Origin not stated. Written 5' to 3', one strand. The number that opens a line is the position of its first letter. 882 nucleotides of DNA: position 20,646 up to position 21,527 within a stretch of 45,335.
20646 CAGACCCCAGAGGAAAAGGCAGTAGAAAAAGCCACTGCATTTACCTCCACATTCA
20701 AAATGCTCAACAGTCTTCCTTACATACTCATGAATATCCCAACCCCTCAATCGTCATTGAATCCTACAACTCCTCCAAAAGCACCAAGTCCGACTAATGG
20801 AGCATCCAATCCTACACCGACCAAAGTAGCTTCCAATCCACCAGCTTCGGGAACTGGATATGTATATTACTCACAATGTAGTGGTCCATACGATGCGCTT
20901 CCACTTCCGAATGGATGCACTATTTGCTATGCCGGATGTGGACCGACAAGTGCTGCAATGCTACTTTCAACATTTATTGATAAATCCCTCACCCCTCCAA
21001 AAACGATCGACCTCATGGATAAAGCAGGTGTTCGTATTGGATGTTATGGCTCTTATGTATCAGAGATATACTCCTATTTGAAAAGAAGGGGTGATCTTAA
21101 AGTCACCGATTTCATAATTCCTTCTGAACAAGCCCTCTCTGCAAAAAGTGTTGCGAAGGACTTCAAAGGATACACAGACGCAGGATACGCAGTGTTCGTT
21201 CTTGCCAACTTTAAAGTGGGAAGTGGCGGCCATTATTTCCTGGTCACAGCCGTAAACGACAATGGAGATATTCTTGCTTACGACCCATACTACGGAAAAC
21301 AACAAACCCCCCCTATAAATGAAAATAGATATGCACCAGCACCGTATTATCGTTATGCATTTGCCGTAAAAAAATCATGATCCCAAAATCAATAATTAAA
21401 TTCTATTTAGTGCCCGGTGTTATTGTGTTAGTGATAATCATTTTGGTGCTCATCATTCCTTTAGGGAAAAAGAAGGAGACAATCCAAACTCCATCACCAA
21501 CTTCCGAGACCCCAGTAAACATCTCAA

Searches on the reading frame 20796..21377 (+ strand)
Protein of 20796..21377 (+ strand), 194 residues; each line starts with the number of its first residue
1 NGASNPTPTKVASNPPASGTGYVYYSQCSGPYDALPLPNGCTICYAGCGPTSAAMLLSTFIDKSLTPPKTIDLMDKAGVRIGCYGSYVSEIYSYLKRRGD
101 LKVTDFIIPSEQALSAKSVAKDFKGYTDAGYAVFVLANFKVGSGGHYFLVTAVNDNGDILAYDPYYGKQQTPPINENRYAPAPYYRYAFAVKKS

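Call 43: find_homologous_proteins(query=window:20796-21377:+, max_evalue=0.001)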
Query window:20796-21377:+ (194 aa): 15 proteins with E <= 0.001 among 82 candidates.
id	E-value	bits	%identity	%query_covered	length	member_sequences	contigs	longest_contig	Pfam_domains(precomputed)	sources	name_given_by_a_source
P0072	2.9e-86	306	67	100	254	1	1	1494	-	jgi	jgi:hypothetical protein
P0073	4.6e-64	234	73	72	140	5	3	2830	-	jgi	-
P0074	1.2e-63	232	71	72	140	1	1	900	-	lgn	-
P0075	1.0e-58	216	67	72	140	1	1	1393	-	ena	-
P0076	3.4e-47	179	50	89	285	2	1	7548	PF13529.14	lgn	-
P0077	1.7e-45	173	47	92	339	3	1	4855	PF13529.14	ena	-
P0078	5.8e-44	168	48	89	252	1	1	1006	PF13529.14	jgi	jgi:hypothetical protein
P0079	1.7e-42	163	49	93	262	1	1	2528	PF13529.14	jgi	jgi:hypothetical protein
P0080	8.9e-40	154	42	96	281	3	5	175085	PF13529.14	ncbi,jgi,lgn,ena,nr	ncbi:hypothetical protein A2963_03290 [Candidatus Roizmanbacteria bacterium RIFCSPLOWO2_01_FULL_40_1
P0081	2.4e-38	150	45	93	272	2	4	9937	-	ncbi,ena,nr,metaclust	ncbi:hypothetical protein A3F57_05780 [Candidatus Roizmanbacteria bacterium RIFCSPHIGHO2_12_FULL_36_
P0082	2.9e-37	146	55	63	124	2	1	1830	-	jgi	jgi:hypothetical protein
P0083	2.7e-34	137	44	81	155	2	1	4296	PF13529.14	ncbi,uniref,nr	ncbi:hypothetical protein COY90_00675 [Candidatus Roizmanbacteria bacterium CG_4_10_14_0_8_um_filter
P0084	4.2e-30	123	39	90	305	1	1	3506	-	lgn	-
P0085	3.4e-23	100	42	72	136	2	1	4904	-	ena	-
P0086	7.8e-19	86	66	34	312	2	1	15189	-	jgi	-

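Call 45: find_encoding_contigs(protein=P0086, flank=8000)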
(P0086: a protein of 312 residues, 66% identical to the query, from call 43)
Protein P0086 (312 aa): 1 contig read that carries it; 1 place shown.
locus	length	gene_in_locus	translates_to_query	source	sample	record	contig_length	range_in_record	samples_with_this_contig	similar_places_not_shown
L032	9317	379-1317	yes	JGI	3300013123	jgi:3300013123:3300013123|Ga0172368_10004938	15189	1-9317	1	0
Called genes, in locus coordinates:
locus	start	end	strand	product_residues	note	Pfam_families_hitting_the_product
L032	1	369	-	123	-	?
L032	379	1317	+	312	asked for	-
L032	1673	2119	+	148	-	-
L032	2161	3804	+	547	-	-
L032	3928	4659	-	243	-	-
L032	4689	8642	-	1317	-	-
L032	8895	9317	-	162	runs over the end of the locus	PF13083:KH_KhpA-B, PF01424:R3H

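Call 46: find_encoding_contigs(protein=P0077, flank=8000)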
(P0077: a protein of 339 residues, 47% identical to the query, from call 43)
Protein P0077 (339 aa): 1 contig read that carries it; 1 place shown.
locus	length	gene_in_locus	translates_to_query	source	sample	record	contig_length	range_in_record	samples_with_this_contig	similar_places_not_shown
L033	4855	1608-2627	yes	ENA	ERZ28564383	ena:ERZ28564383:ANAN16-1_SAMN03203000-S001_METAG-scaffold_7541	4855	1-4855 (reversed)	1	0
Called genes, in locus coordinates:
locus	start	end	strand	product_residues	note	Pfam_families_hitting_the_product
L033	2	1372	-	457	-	?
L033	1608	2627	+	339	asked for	PF13529:Peptidase_C39_2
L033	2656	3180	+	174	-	-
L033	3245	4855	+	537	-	?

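Call 88: find_encoding_contigs(protein=P0083, flank=6000)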
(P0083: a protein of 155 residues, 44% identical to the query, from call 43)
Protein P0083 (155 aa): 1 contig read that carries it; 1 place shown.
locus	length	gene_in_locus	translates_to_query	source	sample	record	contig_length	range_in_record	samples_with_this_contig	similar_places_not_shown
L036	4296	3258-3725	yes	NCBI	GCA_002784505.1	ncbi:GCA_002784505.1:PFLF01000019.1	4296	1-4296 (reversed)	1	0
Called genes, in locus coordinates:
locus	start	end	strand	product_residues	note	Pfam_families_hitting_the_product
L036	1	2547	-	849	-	PF12775:AAA_7 (faint), PF02861:Clp_N, PF00004:AAA, PF23569:NBD_SMAX1 (weak), PF17871:AAA_lid_9, PF00004:AAA, PF07724:AAA_2, PF07728:AAA_5, +7 more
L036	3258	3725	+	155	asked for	PF13529:Peptidase_C39_2 (weak)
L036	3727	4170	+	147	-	-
